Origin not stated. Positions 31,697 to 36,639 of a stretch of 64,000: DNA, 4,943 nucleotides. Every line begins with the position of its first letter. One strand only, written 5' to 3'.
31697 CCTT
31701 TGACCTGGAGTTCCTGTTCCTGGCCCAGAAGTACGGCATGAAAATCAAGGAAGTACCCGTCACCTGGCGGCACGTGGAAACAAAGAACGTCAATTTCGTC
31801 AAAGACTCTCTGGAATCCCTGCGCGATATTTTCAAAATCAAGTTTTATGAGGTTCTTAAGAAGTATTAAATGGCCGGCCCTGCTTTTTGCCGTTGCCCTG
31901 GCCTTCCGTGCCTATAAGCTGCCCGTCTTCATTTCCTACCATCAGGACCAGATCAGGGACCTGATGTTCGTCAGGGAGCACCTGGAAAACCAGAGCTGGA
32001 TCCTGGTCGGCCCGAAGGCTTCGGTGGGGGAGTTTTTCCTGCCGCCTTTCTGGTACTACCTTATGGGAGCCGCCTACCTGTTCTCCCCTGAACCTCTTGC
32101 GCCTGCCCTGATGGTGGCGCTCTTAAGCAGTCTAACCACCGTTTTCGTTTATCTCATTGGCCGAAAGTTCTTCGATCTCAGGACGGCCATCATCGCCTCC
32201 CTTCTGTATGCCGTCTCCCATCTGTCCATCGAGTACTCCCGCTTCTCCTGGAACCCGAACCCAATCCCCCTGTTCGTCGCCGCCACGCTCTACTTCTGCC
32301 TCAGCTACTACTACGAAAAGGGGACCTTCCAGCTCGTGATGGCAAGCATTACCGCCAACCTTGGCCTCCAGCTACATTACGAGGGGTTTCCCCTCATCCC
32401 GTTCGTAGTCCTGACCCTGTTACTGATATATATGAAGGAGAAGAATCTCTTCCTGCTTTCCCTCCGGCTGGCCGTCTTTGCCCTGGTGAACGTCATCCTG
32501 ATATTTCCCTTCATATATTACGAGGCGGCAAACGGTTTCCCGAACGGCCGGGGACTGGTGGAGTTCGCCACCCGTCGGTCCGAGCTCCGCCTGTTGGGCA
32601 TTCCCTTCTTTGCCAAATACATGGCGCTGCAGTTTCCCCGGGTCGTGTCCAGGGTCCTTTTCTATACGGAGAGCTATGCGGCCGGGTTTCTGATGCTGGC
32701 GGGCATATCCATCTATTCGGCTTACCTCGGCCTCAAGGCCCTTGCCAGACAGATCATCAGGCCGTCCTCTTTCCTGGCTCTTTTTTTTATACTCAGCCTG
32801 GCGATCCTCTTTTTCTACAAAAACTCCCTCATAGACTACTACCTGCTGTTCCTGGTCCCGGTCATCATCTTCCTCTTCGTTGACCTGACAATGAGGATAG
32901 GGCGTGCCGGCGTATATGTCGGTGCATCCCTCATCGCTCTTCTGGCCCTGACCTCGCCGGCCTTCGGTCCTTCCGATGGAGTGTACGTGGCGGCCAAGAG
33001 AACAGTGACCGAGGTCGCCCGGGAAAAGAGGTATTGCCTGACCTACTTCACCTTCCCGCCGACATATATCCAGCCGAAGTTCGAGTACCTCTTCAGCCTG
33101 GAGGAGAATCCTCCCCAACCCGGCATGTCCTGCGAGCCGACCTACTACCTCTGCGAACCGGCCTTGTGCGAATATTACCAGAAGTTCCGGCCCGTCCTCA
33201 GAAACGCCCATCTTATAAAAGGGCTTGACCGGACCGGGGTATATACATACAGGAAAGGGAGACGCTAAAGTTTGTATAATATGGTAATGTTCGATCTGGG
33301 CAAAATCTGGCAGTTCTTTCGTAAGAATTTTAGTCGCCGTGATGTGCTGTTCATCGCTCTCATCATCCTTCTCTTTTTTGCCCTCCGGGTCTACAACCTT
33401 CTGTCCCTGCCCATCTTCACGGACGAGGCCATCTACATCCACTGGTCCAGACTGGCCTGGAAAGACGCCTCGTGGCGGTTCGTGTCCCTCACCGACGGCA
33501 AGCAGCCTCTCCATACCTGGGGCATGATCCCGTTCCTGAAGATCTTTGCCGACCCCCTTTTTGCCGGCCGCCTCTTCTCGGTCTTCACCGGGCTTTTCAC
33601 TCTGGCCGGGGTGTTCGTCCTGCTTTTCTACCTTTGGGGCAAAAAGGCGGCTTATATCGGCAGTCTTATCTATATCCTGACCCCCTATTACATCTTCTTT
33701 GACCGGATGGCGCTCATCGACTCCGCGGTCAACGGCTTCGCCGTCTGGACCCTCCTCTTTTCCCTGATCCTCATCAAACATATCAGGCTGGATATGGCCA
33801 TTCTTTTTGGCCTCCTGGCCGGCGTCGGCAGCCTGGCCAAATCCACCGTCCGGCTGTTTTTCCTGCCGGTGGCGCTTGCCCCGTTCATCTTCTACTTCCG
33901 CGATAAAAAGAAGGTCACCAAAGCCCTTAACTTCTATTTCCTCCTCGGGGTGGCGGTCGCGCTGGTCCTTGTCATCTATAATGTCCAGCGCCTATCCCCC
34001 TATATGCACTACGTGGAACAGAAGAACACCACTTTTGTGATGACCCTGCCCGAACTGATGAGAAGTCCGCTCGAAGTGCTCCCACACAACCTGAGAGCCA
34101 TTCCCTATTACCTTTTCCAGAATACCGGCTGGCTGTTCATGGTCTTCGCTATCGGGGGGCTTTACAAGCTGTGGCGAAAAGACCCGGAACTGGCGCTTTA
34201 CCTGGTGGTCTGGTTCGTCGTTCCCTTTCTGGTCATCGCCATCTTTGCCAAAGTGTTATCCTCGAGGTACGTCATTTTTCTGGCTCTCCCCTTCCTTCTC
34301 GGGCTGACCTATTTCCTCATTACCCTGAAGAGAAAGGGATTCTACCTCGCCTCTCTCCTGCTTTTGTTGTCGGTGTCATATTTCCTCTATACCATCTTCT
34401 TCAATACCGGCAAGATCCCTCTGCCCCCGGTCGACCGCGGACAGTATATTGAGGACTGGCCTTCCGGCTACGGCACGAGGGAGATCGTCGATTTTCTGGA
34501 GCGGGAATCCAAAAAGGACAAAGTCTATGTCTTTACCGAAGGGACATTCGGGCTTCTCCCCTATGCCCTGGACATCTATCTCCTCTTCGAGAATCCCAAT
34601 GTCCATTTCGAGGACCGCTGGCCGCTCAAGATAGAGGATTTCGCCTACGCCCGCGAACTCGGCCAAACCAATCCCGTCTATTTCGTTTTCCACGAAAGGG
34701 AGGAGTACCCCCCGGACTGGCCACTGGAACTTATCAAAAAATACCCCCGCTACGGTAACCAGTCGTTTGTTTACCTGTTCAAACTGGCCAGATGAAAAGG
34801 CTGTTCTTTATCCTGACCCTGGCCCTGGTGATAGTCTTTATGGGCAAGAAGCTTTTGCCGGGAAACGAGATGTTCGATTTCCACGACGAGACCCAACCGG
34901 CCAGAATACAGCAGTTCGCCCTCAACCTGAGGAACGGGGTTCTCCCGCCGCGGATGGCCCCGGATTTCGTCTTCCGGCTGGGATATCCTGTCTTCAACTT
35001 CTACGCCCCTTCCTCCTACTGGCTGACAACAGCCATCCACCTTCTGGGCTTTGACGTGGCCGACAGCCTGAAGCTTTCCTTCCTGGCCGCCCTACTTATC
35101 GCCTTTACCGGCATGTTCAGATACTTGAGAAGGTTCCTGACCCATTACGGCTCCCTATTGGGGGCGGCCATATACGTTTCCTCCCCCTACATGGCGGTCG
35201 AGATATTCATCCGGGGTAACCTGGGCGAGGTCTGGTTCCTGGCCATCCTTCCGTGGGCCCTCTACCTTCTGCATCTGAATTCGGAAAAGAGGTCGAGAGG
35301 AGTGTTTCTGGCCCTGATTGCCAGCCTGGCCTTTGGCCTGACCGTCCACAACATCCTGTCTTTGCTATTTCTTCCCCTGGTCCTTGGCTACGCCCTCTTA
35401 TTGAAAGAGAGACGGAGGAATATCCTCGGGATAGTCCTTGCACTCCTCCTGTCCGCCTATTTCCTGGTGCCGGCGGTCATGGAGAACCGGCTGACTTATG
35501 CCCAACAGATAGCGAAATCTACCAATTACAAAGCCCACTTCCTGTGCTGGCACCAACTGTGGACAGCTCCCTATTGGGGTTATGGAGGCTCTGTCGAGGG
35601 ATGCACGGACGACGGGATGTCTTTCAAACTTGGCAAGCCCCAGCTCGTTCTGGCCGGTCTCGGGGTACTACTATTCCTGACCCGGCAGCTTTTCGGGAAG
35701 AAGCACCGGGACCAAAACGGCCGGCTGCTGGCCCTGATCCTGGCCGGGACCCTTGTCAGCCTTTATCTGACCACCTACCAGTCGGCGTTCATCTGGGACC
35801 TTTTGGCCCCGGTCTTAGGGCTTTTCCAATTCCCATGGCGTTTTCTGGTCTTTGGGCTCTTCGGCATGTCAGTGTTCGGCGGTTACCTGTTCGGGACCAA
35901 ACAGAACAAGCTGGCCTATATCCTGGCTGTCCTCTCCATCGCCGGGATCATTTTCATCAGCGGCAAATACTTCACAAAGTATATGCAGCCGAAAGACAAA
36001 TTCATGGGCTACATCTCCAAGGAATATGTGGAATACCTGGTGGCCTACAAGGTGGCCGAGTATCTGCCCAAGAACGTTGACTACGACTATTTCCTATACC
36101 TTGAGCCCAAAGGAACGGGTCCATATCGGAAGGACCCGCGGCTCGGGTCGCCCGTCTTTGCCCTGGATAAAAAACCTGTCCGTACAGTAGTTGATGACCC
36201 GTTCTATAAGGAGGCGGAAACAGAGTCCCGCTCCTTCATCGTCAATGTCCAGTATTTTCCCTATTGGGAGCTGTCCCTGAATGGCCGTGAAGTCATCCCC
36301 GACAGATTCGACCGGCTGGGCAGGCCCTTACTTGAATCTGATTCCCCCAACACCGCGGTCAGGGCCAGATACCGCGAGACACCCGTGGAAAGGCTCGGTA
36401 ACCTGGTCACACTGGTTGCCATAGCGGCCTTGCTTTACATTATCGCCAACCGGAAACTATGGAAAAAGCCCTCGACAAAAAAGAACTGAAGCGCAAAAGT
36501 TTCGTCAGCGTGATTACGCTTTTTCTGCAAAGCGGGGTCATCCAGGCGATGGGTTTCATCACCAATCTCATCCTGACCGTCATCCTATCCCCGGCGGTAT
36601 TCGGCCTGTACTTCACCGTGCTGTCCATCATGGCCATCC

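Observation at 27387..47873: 20-kb extracytoplasmic glycosylation super-locus: nine GT-C membrane transferases, five of them in tandem start/stop-coupled GT2->GT-C gene pairs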

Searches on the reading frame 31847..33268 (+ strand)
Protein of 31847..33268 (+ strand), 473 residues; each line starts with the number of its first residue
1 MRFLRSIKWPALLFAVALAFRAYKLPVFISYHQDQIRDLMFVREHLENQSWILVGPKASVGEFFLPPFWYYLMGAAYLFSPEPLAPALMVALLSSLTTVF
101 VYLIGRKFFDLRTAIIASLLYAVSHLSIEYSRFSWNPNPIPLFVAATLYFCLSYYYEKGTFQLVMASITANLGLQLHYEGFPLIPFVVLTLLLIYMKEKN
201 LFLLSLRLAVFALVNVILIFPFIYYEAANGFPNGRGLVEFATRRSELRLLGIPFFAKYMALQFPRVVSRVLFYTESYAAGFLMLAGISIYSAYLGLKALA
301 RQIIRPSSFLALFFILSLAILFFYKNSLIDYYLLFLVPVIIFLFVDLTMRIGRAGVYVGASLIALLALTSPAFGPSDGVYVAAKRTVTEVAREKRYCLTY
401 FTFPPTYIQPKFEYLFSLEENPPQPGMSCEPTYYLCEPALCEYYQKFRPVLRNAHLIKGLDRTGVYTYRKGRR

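Call 3: search_protein_families(library=pfam, proteins=[window:31847-33268:+], max_evalue=0.01)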
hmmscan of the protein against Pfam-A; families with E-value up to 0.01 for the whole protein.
window:31847-33268:+ (473 aa): 1 family
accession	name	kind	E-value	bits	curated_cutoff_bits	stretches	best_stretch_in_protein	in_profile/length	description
PF13231.12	PMT_2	-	2.3e-09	38.1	26.1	1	66-225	3-160/160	Dolichyl-phosphate-mannose-protein mannosyltransferase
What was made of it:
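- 31847..33268 (+): M3: GT-C (PMT_2). It overlaps GT2b by 23 nt. Pfam PMT_2 2.3e-9 (call 3).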

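Call 5: search_protein_families(library=ncbifam, proteins=[window:31847-33268:+], max_evalue=0.01)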
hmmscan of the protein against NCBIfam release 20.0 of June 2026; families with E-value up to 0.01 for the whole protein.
window:31847-33268:+ (473 aa): 1 family
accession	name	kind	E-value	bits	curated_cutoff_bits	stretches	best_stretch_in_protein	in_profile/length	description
TIGR03663.1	TIGR03663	subfamily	0.00093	18.3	126.25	1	66-201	52-186/435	flippase activity-associated protein Agl23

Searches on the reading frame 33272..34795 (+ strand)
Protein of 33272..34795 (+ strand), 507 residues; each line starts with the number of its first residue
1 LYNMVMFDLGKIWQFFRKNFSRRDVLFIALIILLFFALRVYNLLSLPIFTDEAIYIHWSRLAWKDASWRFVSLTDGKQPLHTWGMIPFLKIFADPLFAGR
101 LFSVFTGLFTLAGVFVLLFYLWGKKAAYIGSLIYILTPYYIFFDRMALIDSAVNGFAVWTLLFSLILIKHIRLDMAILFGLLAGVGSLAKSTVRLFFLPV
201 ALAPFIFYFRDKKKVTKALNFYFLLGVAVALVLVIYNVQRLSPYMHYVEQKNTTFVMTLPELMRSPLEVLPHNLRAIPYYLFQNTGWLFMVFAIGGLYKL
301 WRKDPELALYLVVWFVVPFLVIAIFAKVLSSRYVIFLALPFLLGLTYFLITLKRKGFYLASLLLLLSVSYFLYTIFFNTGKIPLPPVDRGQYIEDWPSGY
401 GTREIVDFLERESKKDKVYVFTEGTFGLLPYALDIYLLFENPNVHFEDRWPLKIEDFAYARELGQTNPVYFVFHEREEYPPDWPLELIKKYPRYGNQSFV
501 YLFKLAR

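Call 3: search_protein_families(library=pfam, proteins=[window:33272-34795:+], max_evalue=0.01)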
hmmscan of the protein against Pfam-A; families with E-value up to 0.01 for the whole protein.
window:33272-34795:+ (507 aa): 1 family
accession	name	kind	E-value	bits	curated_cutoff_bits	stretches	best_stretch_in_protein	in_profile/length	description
PF13231.12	PMT_2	-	4e-10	40.6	26.1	1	79-235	4-155/160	Dolichyl-phosphate-mannose-protein mannosyltransferase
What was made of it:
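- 33287..34795 (+): M4: GT-C (PMT_2) and a conserved core gene. The ORF opens at 33272. Pfam PMT_2 4e-10 (call 3).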

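Call 5: search_protein_families(library=ncbifam, proteins=[window:33272-34795:+], max_evalue=0.01)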
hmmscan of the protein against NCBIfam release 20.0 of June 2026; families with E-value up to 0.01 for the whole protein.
window:33272-34795:+ (507 aa): 0 families

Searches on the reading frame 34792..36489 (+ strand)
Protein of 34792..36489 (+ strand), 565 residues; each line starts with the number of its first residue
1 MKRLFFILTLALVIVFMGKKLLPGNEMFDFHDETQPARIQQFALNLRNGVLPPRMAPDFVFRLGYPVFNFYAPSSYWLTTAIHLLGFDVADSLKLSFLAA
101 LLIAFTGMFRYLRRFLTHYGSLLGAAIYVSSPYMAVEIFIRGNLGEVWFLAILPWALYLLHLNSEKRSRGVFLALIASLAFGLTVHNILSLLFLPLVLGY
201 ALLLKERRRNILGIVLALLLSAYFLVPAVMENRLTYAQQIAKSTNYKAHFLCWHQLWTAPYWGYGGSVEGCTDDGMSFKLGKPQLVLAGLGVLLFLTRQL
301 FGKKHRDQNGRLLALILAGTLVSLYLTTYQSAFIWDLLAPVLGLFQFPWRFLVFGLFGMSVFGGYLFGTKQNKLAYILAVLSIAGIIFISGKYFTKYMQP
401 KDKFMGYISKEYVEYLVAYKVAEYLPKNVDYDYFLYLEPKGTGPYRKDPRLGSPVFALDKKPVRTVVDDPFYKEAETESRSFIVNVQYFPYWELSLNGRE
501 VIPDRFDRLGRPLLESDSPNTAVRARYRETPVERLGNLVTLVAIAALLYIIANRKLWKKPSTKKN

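Call 3: search_protein_families(library=pfam, proteins=[window:34792-36489:+], max_evalue=0.01)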
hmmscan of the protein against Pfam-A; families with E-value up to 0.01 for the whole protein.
window:34792-36489:+ (565 aa): 2 families
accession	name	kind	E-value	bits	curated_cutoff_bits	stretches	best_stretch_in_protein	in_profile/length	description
PF13231.12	PMT_2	-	1.4e-07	32.3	26.1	1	73-226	4-152/160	Dolichyl-phosphate-mannose-protein mannosyltransferase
PF10131.15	PTPS_related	-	5.2e-05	22.3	26.4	1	68-394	1-307/621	6-pyruvoyl-tetrahydropterin synthase related domain; membrane protein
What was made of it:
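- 34792..36489 (+): M5: GT-C (PMT_2 / PTPS_related) with a large C-terminal extracytoplasmic region. It is the most conserved membrane protein of the core. Pfam PMT_2 1.4e-7 (call 3).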

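Call 5: search_protein_families(library=ncbifam, proteins=[window:34792-36489:+], max_evalue=0.01)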
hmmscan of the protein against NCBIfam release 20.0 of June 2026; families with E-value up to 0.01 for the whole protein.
window:34792-36489:+ (565 aa): 1 family
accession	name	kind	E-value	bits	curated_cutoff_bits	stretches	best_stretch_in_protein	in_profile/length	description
NF053599.1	transp_MmpA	equivalog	0.0049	15.5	210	1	94-235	70-206/543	MmpA family trehalose lipid delivery protein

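Call 39: search_protein_families(library=pfam, proteins=[window:34792-36489:+], max_evalue=10)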
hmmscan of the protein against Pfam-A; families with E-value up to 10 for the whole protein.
window:34792-36489:+ (565 aa): 6 families
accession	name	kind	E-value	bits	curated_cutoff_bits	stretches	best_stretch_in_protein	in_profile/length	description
PF13231.12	PMT_2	-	1.4e-07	32.3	26.1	1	73-226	4-152/160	Dolichyl-phosphate-mannose-protein mannosyltransferase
PF10131.15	PTPS_related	-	5.2e-05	22.3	26.4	1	68-394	1-307/621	6-pyruvoyl-tetrahydropterin synthase related domain; membrane protein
PF11847.13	GT-C_AftD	-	0.029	12.7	26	1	100-229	82-216/661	Alpha-(1->3)-arabinofuranosyltransferase, N-terminal GT-C domain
PF14880.11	COX14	-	0.17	12.1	25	1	350-368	15-33/59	Cytochrome oxidase c assembly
PF17272.7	DUF5337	-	0.31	11.4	27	0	304-329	7-32/74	Family of unknown function (DUF5337)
PF13567.11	DUF4131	-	4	7.5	31.6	2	347-416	3-69/165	Domain of unknown function (DUF4131)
